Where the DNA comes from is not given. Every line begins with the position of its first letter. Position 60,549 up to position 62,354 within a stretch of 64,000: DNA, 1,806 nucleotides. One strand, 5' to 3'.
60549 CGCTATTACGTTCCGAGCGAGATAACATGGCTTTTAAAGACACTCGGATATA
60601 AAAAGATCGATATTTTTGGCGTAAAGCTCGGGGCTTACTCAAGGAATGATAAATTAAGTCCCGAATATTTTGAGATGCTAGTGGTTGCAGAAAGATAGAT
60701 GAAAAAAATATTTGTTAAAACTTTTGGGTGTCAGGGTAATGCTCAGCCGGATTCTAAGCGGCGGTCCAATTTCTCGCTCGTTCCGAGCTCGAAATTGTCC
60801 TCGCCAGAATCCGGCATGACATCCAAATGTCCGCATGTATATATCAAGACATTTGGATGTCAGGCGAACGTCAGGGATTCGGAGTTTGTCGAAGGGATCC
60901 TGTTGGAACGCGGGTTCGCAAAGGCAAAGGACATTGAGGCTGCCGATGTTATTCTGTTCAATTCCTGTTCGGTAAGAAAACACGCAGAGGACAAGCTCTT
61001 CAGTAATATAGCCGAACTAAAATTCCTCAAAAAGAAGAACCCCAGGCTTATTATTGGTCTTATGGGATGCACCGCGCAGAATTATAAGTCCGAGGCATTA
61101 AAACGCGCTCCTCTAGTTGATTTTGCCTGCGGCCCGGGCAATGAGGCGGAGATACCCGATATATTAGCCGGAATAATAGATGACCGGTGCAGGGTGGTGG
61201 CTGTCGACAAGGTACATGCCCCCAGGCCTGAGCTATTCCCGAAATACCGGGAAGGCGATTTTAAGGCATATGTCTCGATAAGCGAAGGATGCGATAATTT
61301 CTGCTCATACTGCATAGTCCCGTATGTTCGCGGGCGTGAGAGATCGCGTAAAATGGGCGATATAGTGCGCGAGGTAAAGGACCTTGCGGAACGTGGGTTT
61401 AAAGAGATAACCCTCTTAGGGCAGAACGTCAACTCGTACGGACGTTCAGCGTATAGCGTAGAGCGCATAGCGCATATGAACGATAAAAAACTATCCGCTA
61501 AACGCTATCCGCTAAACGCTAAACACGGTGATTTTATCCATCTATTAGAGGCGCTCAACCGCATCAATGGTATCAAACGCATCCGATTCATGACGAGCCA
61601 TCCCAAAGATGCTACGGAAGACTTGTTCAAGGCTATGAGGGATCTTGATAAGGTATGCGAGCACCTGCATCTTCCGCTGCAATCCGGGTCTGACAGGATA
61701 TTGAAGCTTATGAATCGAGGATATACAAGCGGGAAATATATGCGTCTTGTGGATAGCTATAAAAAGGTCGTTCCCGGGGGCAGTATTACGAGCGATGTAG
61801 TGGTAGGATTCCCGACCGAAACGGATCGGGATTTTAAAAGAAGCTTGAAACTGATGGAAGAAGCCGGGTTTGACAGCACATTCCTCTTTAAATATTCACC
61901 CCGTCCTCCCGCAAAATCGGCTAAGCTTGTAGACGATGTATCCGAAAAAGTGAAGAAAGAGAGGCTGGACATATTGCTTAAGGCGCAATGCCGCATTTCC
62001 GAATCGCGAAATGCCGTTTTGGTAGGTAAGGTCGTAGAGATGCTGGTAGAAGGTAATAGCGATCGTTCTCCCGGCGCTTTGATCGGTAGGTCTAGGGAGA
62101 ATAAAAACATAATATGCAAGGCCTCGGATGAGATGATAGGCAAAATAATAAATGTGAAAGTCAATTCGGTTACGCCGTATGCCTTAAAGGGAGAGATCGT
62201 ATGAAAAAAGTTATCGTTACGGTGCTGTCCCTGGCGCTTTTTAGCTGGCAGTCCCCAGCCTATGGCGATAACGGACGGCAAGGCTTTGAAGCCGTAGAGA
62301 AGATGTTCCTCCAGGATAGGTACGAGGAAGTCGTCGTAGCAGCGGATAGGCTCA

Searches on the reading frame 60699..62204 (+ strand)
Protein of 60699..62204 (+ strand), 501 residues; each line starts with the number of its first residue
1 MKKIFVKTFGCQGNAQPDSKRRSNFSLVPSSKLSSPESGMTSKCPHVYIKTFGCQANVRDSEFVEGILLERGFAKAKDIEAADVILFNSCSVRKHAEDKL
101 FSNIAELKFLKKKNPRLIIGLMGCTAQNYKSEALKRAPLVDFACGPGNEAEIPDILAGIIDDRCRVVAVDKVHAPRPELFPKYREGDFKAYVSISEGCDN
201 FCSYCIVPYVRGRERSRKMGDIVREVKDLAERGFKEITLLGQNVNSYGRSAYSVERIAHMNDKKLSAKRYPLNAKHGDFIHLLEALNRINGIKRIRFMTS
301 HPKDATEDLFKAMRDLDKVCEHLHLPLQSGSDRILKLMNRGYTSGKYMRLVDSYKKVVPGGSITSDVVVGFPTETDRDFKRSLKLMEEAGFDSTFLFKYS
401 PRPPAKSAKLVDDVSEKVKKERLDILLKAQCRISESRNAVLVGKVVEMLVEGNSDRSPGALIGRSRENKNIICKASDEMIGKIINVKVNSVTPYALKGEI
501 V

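Call 66: search_protein_families(library=pfam, proteins=[window:60699-62204:+], max_evalue=0.001)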
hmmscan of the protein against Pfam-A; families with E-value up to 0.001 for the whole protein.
window:60699-62204:+ (501 aa): 4 families
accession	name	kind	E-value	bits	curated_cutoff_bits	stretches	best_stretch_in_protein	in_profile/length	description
PF00919.26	UPF0004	-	7.7e-29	100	27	1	47-145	2-98/98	Uncharacterized protein family UPF0004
PF04055.27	Radical_SAM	-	3.7e-28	99.2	29.5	1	192-385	1-165/166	Radical SAM superfamily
PF01938.26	TRAM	-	8.3e-09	35.6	21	1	441-501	3-61/61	TRAM domain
PF18693.7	TRAM_2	-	0.00069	20.2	27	0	442-501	1-63/63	TRAM domain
